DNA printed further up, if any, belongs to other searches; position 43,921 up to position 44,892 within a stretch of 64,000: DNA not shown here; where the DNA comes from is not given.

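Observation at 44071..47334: UbiA-type phosphoribosyl/polyprenyl-phosphate transferase + SMR-like flippase + ArnT-like GT-C transferase + PHP phosphoesterase: a lipid-linked pentose donor pathway inside the EPS locus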

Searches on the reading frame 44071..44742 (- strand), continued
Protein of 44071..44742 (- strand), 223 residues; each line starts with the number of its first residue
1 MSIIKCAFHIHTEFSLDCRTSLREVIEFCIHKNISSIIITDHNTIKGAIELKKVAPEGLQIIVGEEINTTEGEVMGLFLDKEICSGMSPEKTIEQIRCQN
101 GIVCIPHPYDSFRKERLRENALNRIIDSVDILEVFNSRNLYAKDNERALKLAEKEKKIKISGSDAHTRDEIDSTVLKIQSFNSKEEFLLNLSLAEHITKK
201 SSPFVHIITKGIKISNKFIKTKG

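Call 64: find_encoding_contigs(protein=P0242, flank=4000, max_places=1)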
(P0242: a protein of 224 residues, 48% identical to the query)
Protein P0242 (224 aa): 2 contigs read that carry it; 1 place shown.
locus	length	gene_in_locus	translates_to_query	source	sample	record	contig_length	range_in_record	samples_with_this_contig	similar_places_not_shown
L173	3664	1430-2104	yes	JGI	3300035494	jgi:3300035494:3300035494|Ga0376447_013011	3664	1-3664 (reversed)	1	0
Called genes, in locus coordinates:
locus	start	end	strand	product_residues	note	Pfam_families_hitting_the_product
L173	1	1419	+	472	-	?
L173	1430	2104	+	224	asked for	PF02811:PHP, PF13263:PHP_C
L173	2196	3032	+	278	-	PF03446:NAD_binding_2 (weak), PF03807:F420_oxidored, PF14748:P5CR_dimer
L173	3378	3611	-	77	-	PF14907:NTP_transf_5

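Call 72: search_protein_families(library=pfam, proteins=[L172:5364-7013:+, L172:2923-4317:+], max_evalue=0.01)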
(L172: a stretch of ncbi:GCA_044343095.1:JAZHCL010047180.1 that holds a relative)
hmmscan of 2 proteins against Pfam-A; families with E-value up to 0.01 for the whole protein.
L172:5364-7013:+ (549 aa): 0 families

L172:2923-4317:+ (464 aa): 3 families
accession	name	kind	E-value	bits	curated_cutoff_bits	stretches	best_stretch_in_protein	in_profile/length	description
PF04055.27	Radical_SAM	-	3.2e-27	96.2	29.5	1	200-362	1-166/166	Radical SAM superfamily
PF02310.24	B12-binding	-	5.7e-22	78.3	32.1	1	23-136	6-120/121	B12 binding domain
PF19864.5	Radical_SAM_N2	-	0.0038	17.1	29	1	98-142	86-127/151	Radical SAM proteins, N-terminal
